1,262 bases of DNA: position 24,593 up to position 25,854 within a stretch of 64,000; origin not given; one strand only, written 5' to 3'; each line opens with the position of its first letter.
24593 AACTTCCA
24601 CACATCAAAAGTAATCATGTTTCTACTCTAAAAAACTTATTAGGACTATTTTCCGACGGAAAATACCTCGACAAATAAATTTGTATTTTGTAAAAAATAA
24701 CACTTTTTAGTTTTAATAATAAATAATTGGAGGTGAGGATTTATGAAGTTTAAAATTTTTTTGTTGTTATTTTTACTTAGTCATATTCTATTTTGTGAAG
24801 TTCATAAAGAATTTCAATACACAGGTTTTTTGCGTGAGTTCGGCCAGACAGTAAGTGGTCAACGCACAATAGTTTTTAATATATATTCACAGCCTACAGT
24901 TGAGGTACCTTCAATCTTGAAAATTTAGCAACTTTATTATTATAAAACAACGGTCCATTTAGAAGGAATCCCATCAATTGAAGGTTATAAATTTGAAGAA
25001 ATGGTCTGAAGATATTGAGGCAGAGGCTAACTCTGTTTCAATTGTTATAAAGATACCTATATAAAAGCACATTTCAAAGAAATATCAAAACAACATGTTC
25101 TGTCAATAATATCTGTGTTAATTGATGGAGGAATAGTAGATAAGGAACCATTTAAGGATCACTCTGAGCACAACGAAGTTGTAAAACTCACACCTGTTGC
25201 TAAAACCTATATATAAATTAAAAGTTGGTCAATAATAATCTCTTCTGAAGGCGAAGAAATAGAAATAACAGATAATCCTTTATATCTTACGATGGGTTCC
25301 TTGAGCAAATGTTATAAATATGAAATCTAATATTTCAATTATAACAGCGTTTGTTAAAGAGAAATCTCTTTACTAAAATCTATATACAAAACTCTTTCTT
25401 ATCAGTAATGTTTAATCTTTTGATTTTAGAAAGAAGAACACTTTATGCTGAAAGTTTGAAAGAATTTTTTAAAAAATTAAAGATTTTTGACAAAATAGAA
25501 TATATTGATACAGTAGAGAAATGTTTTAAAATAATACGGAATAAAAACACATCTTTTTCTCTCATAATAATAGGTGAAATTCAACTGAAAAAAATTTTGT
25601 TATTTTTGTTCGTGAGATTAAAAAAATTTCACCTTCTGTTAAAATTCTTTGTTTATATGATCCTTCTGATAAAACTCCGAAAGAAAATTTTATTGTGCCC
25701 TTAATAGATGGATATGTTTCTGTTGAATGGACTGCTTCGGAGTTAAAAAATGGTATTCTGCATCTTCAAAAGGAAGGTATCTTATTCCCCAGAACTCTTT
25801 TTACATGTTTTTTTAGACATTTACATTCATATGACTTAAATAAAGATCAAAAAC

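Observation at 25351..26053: LuxR-family response regulator broken by two single-A deletions in A7 and A8 homopolymers; receiver domain also atypical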

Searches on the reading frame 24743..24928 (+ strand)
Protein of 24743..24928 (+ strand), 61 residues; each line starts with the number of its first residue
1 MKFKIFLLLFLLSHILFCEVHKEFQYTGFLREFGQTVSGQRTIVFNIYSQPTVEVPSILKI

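Call 66: list_cluster_members(proteins=[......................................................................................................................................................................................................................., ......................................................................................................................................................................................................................, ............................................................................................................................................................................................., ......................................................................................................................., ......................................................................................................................, window:25408-25701:+, window:24743-24928:+])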
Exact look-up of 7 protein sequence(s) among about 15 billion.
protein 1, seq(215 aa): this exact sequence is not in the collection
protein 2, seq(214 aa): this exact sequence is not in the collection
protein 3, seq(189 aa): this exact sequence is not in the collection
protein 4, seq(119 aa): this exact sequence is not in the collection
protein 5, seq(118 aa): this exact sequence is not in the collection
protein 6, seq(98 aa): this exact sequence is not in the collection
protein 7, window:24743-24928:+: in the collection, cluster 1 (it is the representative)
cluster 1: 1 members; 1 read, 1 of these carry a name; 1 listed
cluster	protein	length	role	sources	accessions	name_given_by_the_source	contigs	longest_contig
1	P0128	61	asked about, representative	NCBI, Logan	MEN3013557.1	MAG: hypothetical protein ABDH23_02940 [Endomicrobiia bacterium]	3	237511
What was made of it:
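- On Phase-variable contingency locus: No ON allele is on record (call 66).
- No repaired allele (full-length, or fixed at site 1 or site 2 only) is in the 15-billion-protein collection (call 66). No ON allele is in the protein collection (call 66).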

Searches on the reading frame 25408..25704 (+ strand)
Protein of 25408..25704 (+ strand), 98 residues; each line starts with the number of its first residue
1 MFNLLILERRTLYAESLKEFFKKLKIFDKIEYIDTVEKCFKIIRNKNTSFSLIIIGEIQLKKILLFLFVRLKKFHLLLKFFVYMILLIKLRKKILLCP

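Call 45: list_cluster_members(proteins=[P0121, window:25408-25704:+, window:25695-25976:+, window:23910-24569:+, window:25351-25704:+])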
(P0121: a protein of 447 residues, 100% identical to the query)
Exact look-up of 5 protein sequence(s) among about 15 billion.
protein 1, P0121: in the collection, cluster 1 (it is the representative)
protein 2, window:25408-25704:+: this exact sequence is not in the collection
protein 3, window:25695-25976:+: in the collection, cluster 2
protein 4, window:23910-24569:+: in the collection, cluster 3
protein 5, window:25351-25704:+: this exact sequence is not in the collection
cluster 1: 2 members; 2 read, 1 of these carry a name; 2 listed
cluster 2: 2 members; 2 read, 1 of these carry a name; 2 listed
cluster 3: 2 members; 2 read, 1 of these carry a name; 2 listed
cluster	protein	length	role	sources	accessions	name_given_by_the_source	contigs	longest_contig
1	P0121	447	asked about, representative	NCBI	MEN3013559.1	MAG: hypothetical protein ABDH23_02950 [Endomicrobiia bacterium]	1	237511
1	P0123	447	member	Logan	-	-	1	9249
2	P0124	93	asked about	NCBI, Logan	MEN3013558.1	MAG: LuxR C-terminal-related transcriptional regulator [Endomicrobiia bacterium]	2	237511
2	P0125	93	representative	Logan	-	-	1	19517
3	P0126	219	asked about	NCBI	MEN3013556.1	MAG: cytochrome c biogenesis protein CcdA [Endomicrobiia bacterium]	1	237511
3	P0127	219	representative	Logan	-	-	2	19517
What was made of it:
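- The source is a MAG (call 45).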
